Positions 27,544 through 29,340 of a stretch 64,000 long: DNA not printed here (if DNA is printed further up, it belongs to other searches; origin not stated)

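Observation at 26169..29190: Two tandem leaderless (predicted cytoplasmic) family-5 solute-binding-protein paralogs embedded in an Opp/Dpp-type ABC importer operon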

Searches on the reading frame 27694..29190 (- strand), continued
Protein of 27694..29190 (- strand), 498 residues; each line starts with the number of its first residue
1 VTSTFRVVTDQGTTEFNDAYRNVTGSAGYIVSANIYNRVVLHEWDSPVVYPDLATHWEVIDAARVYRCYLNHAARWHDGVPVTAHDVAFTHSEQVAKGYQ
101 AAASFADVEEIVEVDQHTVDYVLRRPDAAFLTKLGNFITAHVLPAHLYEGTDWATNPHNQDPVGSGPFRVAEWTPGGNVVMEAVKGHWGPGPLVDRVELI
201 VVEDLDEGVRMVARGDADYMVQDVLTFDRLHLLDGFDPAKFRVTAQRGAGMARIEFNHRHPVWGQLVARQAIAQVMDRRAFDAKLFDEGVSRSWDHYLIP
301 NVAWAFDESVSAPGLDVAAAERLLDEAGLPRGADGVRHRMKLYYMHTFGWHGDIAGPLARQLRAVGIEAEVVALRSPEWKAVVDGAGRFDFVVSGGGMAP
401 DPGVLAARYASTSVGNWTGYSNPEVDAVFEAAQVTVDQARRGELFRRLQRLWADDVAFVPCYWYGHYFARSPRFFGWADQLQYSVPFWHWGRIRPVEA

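Call 18: find_encoding_contigs(protein=P0083, flank=10000, max_places=1)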
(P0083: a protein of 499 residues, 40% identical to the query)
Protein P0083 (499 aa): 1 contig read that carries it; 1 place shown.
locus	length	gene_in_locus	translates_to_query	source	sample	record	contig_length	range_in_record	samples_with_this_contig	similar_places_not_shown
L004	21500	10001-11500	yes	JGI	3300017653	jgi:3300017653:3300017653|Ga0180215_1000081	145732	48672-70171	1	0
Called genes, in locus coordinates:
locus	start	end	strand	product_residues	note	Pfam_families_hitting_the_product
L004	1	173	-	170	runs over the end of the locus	PF11181:YflT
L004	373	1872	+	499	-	PF07364:DUF1485, PF07171:MlrC_C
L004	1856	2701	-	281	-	PF23023:Anti-Pycsar_Apyc1 (faint), PF00753:Lactamase_B, PF12706:Lactamase_B_2 (weak)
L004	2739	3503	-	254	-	PF00903:Glyoxalase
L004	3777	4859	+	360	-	PF14870:PSII_BNR (faint), PF15902:Sortilin-Vps10 (faint), PF02012:BNR (faint)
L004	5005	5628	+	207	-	-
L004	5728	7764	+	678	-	PF03190:Thioredox_DsbH, PF13899:Thioredoxin_7, PF13098:Thioredoxin_2 (weak)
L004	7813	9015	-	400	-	PF02771:Acyl-CoA_dh_N, PF02770:Acyl-CoA_dh_M, PF00441:Acyl-CoA_dh_1, PF08028:Acyl-CoA_dh_2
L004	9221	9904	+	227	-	PF01638:HxlR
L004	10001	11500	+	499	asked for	PF00496:SBP_bac_5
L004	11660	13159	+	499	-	PF00496:SBP_bac_5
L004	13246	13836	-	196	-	PF13302:Acetyltransf_3, PF13420:Acetyltransf_4, PF13523:Acetyltransf_8 (weak), PF00583:Acetyltransf_1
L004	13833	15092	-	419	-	PF05977:MFS_3, PF07690:MFS_1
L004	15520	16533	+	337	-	PF13495:Phage_int_SAM_4 (weak), PF00589:Phage_integrase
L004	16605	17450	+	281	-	PF18742:DpnII-MboI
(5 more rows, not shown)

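Call 19: find_encoding_contigs(protein=P0015, flank=10000, max_places=1)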
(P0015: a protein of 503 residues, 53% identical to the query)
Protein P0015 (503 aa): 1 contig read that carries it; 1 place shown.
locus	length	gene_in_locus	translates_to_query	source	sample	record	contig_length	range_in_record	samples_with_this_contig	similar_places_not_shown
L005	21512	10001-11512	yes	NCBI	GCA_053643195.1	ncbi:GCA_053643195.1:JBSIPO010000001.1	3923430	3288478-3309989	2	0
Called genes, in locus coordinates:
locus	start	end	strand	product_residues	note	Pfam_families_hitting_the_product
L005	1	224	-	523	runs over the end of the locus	PF00501:AMP-binding, PF13193:AMP-binding_C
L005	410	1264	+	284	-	PF01416:PseudoU_synth_1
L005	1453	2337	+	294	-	-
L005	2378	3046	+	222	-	PF03372:Exo_endo_phos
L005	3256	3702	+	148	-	PF00572:Ribosomal_L13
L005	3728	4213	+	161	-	PF00380:Ribosomal_S9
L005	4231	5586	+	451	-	PF02878:PGM_PMM_I, PF02879:PGM_PMM_II, PF02880:PGM_PMM_III, PF00408:PGM_PMM_IV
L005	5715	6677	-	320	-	PF02541:Ppx-GppA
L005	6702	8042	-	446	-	PF00392:GntR, PF00155:Aminotran_1_2 (weak)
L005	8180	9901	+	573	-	PF00496:SBP_bac_5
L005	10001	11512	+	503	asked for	PF00496:SBP_bac_5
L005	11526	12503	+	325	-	PF00528:BPD_transp_1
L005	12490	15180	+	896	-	PF12911:OppC_N, PF00528:BPD_transp_1, PF00005:ABC_tran, PF13191:AAA_16 (faint), PF00005:ABC_tran, PF02463:SMC_N (weak), PF13304:AAA_21 (weak), PF08352:oligo_HPY, +2 more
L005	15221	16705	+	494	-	PF00496:SBP_bac_5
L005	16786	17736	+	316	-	PF00485:PRK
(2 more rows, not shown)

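Call 22: find_encoding_contigs(protein=P0088, flank=10000, max_places=1)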
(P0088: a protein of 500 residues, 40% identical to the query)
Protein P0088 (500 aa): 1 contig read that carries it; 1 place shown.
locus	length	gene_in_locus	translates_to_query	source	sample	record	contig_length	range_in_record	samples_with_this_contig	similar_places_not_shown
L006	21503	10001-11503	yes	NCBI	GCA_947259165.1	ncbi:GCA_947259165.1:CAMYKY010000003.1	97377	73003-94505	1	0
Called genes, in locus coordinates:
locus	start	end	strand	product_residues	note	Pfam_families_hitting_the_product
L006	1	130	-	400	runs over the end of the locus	PF00512:HisKA, PF02518:HATPase_c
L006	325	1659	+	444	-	PF02321:OEP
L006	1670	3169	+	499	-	PF19335:HMBD, PF25919:BSH_CusB, PF25973:BSH_CzcB (weak), PF25869:3HB_CusB (faint), PF25954:Beta-barrel_RND_2, PF25967:RND-MFP_C (weak), PF25975:CzcB_C (weak)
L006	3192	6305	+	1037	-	PF00873:ACR_tran, PF03176:MMPL (weak)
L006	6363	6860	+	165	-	-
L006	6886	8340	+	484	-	PF01839:FG-GAP (faint), PF13517:FG-GAP_3, PF22301:AUDH_beta_propeller (faint), PF13517:FG-GAP_3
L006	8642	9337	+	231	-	PF02190:LON_substr_bdg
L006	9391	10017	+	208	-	-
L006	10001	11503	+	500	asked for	PF00496:SBP_bac_5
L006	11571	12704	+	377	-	-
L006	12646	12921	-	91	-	-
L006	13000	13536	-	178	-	PF07394:DUF1501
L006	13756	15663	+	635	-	PF00005:ABC_tran, PF02367:TsaE (faint), PF02463:SMC_N (faint), PF13555:AAA_29 (faint), PF00004:AAA (faint), PF12848:ABC_tran_Xtn, PF00005:ABC_tran, PF16326:ABC_tran_CTD, +5 more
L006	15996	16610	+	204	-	PF12973:Cupin_7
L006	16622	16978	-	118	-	PF13472:Lipase_GDSL_2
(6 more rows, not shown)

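Call 23: find_encoding_contigs(protein=P0063, flank=10000, max_places=1)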
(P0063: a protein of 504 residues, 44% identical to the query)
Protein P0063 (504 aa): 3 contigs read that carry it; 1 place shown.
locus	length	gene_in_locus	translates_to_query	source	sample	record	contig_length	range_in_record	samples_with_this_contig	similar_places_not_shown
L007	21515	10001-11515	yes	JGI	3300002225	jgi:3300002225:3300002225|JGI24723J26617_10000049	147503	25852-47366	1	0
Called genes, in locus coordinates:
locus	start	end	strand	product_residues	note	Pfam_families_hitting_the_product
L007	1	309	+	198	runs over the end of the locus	PF01022:HTH_5, PF12840:HTH_20, PF12802:MarR_2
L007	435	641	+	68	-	PF21531:Rv2175c_wHTH (weak), PF12728:HTH_17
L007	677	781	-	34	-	-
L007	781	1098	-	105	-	-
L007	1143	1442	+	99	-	PF07876:Dabb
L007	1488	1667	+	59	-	PF07411:DUF1508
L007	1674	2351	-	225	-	PF08713:DNA_alkylation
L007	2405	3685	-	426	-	PF01336:tRNA_anti-codon, PF00152:tRNA-synt_2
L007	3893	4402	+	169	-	PF13404:HTH_AsnC-type, PF13412:HTH_24, PF22482:AsnC_trans_reg_3, PF01037:AsnC_trans_reg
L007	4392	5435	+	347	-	PF00005:ABC_tran, PF08352:oligo_HPY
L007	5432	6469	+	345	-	PF00005:ABC_tran, PF08352:oligo_HPY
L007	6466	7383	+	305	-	PF00528:BPD_transp_1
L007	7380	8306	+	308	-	PF00528:BPD_transp_1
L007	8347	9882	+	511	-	PF00496:SBP_bac_5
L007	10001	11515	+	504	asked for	PF00496:SBP_bac_5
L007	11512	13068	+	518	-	PF00496:SBP_bac_5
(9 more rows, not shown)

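Call 24: find_related_loci(query=A1, collection=genome_contigs, flank=10000)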
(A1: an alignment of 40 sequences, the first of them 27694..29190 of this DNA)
Query A1 (498 aa) in genome_contigs; peptide patterns used: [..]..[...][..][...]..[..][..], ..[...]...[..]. (x = any residue, [..] = any of these).
104 stretches matched a pattern; 73 encode a relative of the query (tblastn E <= 1e-3); 63 distinct loci.
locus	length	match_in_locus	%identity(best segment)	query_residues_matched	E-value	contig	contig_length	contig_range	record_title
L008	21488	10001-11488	76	1-496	0e+0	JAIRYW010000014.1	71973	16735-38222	MAG: Propionibacteriaceae bacterium isolate Gsp477_bin63 k119_1724288, whole genome shotgun sequence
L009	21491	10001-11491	75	1-497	0e+0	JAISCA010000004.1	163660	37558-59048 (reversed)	MAG: Propionibacteriaceae bacterium isolate Gx481_bin45 k119_1588151, whole genome shotgun sequence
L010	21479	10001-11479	54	1-496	1e-174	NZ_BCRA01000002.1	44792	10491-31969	Microbacterium resistens NBRC 103078, whole genome shotgun sequence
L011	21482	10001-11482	53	1-497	6e-174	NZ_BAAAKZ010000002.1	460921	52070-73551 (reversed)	Leucobacter albus strain JCM 12888 sequence02, whole genome shotgun sequence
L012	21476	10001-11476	55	1-496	7e-172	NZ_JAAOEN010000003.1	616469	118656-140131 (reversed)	Phytoactinopolyspora limicola strain HAJB-30 Scaffold3, whole genome shotgun sequence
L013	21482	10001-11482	54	1-496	3e-171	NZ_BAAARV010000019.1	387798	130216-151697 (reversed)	Dactylosporangium salmoneum strain JCM 3272 sequence019, whole genome shotgun sequence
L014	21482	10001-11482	54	1-496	1e-170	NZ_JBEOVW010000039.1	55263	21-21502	Micromonospora sp. NPDC002717 NPDC002717_13_B4.ctg-0039, whole genome shotgun sequence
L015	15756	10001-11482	54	1-498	2e-170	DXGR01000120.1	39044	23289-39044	MAG TPA_asm: Candidatus Stackebrandtia excrementipullorum isolate ChiHjej8B7-33794 ChiHjej8B7M5__C453770_L39044_SAMN0800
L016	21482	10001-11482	54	1-496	2e-170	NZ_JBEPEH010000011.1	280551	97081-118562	Dactylosporangium sp. NPDC000244 NPDC000244_8_A9.ctg-0011, whole genome shotgun sequence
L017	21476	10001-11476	55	1-496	4e-170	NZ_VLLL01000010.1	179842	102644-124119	Stackebrandtia albiflava strain DSM 45044 LX16DRAFT_scaffold00006.6, whole genome shotgun sequence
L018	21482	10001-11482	53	1-496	2e-169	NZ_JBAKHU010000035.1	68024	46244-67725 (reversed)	Micromonospora sp. CPCC 206060 Scaffold35_1, whole genome shotgun sequence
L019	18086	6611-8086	55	1-496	1e-171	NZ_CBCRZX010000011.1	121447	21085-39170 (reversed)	Stackebrandtia soli strain CIP111631T isolate CIP111631T NODE_0011, whole genome shotgun sequence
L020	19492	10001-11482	53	1-496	2e-167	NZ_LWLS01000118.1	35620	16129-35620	Micromonospora sp. CB01531 scaffold71, whole genome shotgun sequence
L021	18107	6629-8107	54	1-497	5e-172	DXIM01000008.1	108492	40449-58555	MAG TPA_asm: Candidatus Stackebrandtia faecavium isolate ChiGjej4B4-770 ChiGjej4B4M5__C9908_L108492_SAMN08009847, whole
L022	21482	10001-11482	53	1-496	1e-165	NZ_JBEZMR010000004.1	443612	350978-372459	Micromonospora sp. NPDC048170 NPDC048170_81_E11.ctg-0004, whole genome shotgun sequence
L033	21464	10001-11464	52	5-496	4e-154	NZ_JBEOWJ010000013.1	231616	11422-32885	Streptosporangium sp. NPDC002544 NPDC002544_7_G8.ctg-0013, whole genome shotgun sequence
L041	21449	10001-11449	53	5-496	1e-153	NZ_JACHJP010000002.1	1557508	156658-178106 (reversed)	Streptosporangium saharense strain CECT 8840 Ga0436955_02, whole genome shotgun sequence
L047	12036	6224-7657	42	15-494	3e-109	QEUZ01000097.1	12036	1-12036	MAG: Chloroflexi bacterium isolate CFX8 J3_scaffold_4307, whole genome shotgun sequence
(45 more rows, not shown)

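Call 26: predict_structure(alignment_id=A1)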
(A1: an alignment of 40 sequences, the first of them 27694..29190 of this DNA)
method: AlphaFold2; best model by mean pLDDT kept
length: 498 residues; sequences in the alignment: 40
mean_pLDDT: 90.5   pTM: 0.86
mean pLDDT of the five models: 90.5, 90.3, 89.6, 88.5, 88.4
residues with pLDDT >= 90: 318; 70-90: 165; 50-70: 15; < 50: 0
segments of 3 or more residues with pLDDT < 50: none
pLDDT, mean of each block of 10 residues (from residue 1): 86 86 76 91 78 94 95 97 97 87 83 98 92 80 95 92 95 94 91 92 92 93 80 91 87 96 97 96 91 94 92 97 97 96 87 94 97 88 91 88 86 89 96 90 96 97 90 82 73 81
secondary structure, 60 per line:
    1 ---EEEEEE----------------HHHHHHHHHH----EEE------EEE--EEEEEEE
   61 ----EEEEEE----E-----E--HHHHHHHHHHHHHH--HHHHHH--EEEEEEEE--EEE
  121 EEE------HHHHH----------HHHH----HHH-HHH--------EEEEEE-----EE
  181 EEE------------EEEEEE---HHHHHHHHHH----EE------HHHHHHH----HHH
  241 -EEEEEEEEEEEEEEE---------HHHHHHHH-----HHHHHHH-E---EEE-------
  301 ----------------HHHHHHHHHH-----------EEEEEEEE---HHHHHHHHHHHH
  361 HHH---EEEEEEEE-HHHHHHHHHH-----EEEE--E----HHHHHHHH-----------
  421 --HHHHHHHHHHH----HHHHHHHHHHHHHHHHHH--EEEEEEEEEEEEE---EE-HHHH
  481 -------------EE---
elements in order: E4-9 H26-35 E40-42 E49-51 E54-60 E65-70 H84-97 H100-105 E108-115 E118-123 H130-134 H145-148 E168-173 E179-183 E196-201 H205-214 H227-233 E242-256 H266-273 H279-285 E291-293 H317-326 E338-345 H349-363 E367-374 H376-385 E391-394 H402-409 H423-433 H438-455 E458-470 H477-480

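Call 29: fold_search(model_id=the predicted structure, library=pdb)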
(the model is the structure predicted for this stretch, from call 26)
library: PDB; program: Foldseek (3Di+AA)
matches with E <= 10: 839; with E <= 0.001: 172
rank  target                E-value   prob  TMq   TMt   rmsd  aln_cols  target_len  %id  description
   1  5isu                  1.4e-39  1.00  0.82  0.84   3.7       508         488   21  2.2 Angstrom Crystal Structure of ABC Transporter Substrate Binding Protein CtaP (Lmo0135) from Listeria monocytogenes. (released 2016-03-23)
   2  4oet_A                2.4e-38  1.00  0.81  0.82   3.2       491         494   21  Crystal structure of NikZ from Campylobacter jejuni, unliganded form (released 2014-10-01)
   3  5u4o                  2.9e-38  1.00  0.77  0.81   4.3       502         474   22  A 2.05A X-Ray Structureof A Bacterial Extracellular Solute-binding Protein, family 5 for Bacillus anthracis str. Ames (released 2017-03-08)
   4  4oeu_A                5.6e-38  1.00  0.81  0.81   3.3       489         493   20  Crystal structure of NikZ from Campylobacter jejuni in complex with Ni(L-His) (released 2014-10-01)
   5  8efz_A                1.3e-37  1.00  0.86  0.89   3.0       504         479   20  Crystal structure of CcNikZ-II, apoprotein (released 2024-03-13)
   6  8efz_B                1.5e-37  1.00  0.83  0.86   3.5       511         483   20  Crystal structure of CcNikZ-II, apoprotein (released 2024-03-13)
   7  5f1q_B                1.5e-37  1.00  0.81  0.79   4.0       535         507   20  Crystal Structure of Periplasmic Dipeptide Transport Protein from Yersinia pestis (released 2015-12-23)
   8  6i3g                  1.9e-37  1.00  0.83  0.86   3.5       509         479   21  Crystal structure of a putative peptide binding protein AppA from Clostridium difficile (released 2019-04-10)
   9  5f1q_A                2.6e-37  1.00  0.81  0.79   3.9       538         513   20  Crystal Structure of Periplasmic Dipeptide Transport Protein from Yersinia pestis (released 2015-12-23)
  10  3m8u                  9.1e-37  1.00  0.82  0.80   3.1       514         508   22  Crystal structure of glutathione-binding protein A (GbpA) from Haemophilus parasuis SH0165 in complex with glutathione d (released 2010-07-14)
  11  1dpp_A                1.2e-36  1.00  0.82  0.81   3.9       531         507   20  DIPEPTIDE BINDING PROTEIN COMPLEX WITH GLYCYL-L-LEUCINE (released 1995-12-07)
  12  6hlx                  2.2e-36  1.00  0.82  0.84   3.7       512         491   21  Structure of the PBP AgaA in complex with agropinic acid from A.tumefacien R10 (released 2018-12-26)
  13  4toz_A                3.4e-36  1.00  0.75  0.72   5.3       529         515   19  MppA Periplasmic Murein Tripeptide Binding Protein, Unliganded Open Form (released 2015-06-10)
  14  1xoc_A                4.5e-36  1.00  0.82  0.81   4.0       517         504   19  The structure of the oligopeptide-binding protein, AppA, from Bacillus subtilis in complex with a nonapeptide. (released 2005-01-25)
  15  1uqw_A                5.4e-36  1.00  0.81  0.83   4.0       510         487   21  Crystal structure of yliB protein from escherichia coi (released 2003-10-22)
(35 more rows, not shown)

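Call 38: find_encoding_contigs(protein=P0023, flank=10000, max_places=2)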
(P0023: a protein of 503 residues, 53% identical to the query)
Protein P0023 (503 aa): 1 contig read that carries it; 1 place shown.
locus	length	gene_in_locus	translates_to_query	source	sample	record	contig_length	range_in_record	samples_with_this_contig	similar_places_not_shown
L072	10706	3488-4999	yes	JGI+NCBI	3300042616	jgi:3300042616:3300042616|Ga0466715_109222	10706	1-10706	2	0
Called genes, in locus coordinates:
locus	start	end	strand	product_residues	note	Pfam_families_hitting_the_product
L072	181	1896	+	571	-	PF00496:SBP_bac_5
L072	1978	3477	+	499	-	PF00496:SBP_bac_5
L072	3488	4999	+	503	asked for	PF00496:SBP_bac_5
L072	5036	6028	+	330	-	PF19300:BPD_transp_1_N (weak), PF00528:BPD_transp_1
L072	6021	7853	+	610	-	PF12911:OppC_N, PF00528:BPD_transp_1, PF00005:ABC_tran, PF08352:oligo_HPY (weak)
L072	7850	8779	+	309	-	PF00005:ABC_tran, PF13304:AAA_21 (weak), PF08352:oligo_HPY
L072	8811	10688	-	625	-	PF10150:RNase_E_G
